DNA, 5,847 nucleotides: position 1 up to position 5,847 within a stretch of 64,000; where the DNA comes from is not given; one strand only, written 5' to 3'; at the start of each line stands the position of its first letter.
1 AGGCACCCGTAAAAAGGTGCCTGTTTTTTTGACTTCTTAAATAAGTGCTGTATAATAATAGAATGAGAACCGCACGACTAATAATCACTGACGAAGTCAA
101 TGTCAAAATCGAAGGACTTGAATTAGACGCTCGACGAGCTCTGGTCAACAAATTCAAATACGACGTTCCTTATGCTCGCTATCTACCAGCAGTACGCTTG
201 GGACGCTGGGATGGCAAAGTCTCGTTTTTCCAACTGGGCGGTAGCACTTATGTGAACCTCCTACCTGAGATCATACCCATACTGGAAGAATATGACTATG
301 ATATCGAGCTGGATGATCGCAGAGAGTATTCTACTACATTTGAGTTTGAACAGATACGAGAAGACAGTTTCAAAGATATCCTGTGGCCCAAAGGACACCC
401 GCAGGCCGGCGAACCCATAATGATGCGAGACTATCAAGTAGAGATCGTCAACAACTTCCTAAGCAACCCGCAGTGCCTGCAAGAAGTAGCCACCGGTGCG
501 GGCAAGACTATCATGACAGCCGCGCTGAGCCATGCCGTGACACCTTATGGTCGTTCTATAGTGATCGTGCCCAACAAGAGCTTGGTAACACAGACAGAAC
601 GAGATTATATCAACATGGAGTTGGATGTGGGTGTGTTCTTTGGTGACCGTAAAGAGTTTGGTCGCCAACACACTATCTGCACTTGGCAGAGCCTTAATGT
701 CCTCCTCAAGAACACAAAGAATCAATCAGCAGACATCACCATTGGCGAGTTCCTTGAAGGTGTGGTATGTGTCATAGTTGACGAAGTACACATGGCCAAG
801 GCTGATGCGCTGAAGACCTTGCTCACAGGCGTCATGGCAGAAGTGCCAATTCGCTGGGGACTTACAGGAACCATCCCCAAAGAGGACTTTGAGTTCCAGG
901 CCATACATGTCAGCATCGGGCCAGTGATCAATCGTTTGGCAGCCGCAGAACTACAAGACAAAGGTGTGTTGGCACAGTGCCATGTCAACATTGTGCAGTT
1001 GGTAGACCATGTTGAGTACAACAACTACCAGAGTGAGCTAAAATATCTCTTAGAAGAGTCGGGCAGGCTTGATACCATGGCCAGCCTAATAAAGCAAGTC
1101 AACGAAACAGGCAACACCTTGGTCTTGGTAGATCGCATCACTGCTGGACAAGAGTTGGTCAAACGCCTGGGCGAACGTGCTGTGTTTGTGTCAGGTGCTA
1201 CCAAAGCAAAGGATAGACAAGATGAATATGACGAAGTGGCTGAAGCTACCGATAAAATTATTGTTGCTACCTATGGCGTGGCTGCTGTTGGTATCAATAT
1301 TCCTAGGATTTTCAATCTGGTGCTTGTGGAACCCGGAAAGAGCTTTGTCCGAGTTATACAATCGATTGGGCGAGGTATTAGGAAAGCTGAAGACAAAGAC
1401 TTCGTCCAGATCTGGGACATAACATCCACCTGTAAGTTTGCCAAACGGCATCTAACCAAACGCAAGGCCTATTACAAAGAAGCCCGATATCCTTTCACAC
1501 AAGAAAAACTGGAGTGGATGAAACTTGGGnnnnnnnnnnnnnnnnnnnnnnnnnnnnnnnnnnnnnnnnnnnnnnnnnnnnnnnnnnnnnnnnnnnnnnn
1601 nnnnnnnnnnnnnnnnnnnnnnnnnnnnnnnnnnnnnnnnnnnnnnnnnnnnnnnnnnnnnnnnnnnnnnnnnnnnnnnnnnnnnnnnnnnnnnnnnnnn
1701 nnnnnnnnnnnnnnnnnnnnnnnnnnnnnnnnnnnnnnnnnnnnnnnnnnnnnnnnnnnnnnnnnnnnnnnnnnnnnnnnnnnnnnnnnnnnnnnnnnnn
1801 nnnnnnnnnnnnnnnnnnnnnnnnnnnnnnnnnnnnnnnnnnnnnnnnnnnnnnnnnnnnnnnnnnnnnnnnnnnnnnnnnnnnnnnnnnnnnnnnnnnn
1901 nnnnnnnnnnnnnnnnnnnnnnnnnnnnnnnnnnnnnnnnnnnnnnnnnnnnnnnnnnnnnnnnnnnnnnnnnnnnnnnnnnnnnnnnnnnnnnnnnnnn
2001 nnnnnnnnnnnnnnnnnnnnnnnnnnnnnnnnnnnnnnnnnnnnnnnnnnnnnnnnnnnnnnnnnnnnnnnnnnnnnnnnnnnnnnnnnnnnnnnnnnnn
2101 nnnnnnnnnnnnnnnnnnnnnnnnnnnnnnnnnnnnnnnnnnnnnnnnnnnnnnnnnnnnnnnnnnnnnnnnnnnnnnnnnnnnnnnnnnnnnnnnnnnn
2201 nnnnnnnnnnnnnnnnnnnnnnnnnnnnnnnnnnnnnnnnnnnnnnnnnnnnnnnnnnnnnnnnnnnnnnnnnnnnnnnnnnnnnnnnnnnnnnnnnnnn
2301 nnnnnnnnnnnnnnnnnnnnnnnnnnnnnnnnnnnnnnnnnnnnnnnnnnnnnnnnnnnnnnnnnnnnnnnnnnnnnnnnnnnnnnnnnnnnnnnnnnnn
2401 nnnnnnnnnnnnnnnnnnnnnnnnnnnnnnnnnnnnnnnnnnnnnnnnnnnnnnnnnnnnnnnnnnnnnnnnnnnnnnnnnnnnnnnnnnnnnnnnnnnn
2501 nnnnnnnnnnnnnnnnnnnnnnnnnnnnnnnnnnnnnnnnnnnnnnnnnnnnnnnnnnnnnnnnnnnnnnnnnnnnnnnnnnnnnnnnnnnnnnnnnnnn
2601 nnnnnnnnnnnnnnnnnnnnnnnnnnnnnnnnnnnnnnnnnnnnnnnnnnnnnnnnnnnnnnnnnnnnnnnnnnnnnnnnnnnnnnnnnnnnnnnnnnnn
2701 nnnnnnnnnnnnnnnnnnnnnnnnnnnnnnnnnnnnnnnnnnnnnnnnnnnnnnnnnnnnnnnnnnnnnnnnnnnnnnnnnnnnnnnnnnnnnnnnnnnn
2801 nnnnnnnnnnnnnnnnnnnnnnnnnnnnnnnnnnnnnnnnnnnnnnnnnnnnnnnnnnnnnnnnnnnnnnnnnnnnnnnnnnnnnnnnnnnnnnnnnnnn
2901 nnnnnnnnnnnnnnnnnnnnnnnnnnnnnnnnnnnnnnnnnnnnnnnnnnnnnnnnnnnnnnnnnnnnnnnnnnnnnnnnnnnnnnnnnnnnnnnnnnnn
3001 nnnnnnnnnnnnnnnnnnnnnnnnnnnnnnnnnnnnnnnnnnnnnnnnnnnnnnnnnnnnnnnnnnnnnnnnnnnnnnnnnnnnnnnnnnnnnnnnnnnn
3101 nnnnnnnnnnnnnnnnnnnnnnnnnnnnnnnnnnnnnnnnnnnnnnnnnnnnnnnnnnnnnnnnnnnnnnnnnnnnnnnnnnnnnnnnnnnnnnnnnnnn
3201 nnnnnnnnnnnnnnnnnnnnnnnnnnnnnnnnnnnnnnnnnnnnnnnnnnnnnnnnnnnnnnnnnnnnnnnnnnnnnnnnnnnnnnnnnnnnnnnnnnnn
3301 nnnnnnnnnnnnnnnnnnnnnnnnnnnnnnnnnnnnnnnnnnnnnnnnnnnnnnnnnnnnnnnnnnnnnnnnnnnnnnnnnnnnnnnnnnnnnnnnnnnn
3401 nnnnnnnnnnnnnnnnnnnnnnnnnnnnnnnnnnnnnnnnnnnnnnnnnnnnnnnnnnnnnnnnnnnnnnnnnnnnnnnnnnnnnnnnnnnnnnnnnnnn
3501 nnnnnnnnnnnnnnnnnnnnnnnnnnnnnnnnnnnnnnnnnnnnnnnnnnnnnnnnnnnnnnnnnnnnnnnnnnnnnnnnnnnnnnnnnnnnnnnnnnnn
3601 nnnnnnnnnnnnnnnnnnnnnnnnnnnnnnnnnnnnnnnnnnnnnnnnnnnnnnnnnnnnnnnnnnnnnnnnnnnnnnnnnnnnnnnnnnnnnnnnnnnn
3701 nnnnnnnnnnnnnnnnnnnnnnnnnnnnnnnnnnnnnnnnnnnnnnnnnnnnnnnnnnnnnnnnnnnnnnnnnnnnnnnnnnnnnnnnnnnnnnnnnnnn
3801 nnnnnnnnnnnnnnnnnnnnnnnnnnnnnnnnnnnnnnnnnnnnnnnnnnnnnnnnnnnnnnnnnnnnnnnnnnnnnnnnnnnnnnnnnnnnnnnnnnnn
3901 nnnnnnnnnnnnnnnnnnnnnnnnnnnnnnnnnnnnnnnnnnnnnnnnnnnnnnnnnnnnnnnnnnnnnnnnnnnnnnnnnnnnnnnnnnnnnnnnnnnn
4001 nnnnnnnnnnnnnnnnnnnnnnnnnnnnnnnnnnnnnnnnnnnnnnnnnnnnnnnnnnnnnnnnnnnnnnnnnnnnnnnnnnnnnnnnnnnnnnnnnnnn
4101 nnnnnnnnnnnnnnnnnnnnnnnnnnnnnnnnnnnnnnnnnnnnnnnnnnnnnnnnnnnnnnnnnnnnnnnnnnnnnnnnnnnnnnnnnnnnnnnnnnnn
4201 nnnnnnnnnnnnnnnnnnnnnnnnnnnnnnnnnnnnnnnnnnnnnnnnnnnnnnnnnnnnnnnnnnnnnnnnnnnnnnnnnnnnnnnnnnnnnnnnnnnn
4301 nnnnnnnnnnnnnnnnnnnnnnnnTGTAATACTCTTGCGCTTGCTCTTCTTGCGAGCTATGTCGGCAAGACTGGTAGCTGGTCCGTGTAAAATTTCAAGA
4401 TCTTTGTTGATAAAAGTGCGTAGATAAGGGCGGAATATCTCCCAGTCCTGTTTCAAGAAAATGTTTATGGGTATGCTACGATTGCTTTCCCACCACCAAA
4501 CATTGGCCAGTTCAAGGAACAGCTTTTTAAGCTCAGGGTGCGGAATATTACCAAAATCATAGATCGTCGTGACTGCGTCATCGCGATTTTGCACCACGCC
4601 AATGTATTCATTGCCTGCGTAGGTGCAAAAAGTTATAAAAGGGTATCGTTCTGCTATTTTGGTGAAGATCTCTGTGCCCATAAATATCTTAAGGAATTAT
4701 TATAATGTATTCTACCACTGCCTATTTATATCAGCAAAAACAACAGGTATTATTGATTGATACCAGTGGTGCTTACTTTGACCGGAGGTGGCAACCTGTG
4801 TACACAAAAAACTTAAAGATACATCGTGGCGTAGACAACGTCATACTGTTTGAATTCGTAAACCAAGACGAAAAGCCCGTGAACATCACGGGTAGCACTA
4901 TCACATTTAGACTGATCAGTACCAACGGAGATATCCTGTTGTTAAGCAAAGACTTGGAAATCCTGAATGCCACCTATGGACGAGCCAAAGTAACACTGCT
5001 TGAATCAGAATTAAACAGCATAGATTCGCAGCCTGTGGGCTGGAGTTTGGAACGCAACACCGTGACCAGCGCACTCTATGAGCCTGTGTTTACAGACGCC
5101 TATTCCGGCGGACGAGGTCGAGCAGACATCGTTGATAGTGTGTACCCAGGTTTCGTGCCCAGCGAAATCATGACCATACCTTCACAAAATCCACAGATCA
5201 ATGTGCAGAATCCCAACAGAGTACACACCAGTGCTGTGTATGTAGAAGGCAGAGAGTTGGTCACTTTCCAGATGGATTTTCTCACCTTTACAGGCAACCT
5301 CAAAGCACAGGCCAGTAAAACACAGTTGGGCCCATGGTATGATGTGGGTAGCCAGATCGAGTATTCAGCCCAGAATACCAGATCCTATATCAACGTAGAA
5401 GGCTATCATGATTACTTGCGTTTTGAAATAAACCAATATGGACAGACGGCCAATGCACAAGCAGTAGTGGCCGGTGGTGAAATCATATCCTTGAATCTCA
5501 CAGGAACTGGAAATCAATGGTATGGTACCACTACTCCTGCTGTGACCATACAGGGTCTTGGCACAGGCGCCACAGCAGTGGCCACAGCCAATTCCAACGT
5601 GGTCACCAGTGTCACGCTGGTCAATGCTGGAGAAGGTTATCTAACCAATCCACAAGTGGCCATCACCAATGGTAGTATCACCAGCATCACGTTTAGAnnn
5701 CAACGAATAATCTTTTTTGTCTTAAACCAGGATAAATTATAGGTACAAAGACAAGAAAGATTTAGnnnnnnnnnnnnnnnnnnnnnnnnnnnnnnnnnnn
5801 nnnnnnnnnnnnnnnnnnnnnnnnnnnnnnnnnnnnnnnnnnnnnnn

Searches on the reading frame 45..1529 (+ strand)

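Call 10: search_protein_families(library=phrogs, proteins=[window:45-1529:+], max_evalue=0.00001)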
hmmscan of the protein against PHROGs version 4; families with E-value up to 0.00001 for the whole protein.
window:45-1529:+ (495 aa): 7 families
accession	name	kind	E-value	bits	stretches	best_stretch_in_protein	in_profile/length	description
phrog_16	-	DNA, RNA and nucleotide metabolism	1.4e-73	249.6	1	120-478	266-613/986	DNA helicase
phrog_9690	-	DNA, RNA and nucleotide metabolism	8.9e-50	170.4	1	232-484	33-299/306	DNA helicase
phrog_16259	-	DNA, RNA and nucleotide metabolism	4.5e-30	106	1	12-277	6-261/330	DNA helicase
phrog_62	-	DNA, RNA and nucleotide metabolism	1.2e-19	70.3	2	119-276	689-848/1881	DNA helicase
phrog_17901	-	DNA, RNA and nucleotide metabolism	5.2e-14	53.6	1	398-485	6-99/109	DNA helicase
phrog_14619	-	DNA, RNA and nucleotide metabolism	4.5e-08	33.9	1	45-168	41-161/314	DNA helicase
phrog_2488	-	DNA, RNA and nucleotide metabolism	1.7e-06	28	0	127-189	19-92/579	DNA helicase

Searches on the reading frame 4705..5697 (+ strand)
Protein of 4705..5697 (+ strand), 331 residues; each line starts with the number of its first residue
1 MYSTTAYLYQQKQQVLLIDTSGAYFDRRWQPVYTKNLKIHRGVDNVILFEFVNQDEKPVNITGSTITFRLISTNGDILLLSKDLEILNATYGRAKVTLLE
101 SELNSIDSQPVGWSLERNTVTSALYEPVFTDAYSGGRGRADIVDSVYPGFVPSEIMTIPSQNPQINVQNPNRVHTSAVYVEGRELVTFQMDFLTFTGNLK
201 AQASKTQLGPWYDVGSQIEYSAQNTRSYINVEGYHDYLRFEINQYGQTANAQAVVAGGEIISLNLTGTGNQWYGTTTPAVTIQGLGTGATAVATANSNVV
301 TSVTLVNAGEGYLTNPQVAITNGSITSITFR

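Call 48: search_protein_families(library=pfam, proteins=[window:4705-5697:+], max_evalue=0.001)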
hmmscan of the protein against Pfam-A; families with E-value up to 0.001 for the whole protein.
window:4705-5697:+ (331 aa): 0 families

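Call 51: search_protein_families(library=phrogs, proteins=[window:4705-5697:+], max_evalue=0.001)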
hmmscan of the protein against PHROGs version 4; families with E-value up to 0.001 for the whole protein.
window:4705-5697:+ (331 aa): 9 families
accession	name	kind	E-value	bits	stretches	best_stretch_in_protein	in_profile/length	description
phrog_1084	-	unknown function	2e-10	41.8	1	33-132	6-96/123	unknown function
phrog_701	-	head and packaging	5e-07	26.7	1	246-314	1266-1337/6136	virion structural protein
phrog_460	-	connector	5.2e-07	29.7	1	229-323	200-294/385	head closure Hc2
phrog_2885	-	tail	6.2e-07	27.1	1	244-314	1076-1145/4179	baseplate wedge subunit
phrog_708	-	tail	1.6e-05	23.8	1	245-321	841-917/1383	baseplate wedge subunit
phrog_438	-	tail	2e-05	24.9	1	235-324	170-261/478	baseplate wedge subunit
phrog_4406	-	head and packaging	3.4e-05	21.6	1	246-322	568-640/3231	virion structural protein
phrog_19630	-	head and packaging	0.00016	20.5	1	239-322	411-1223/1266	virion structural protein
phrog_22827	-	unknown function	0.00021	21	1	254-321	178-244/613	-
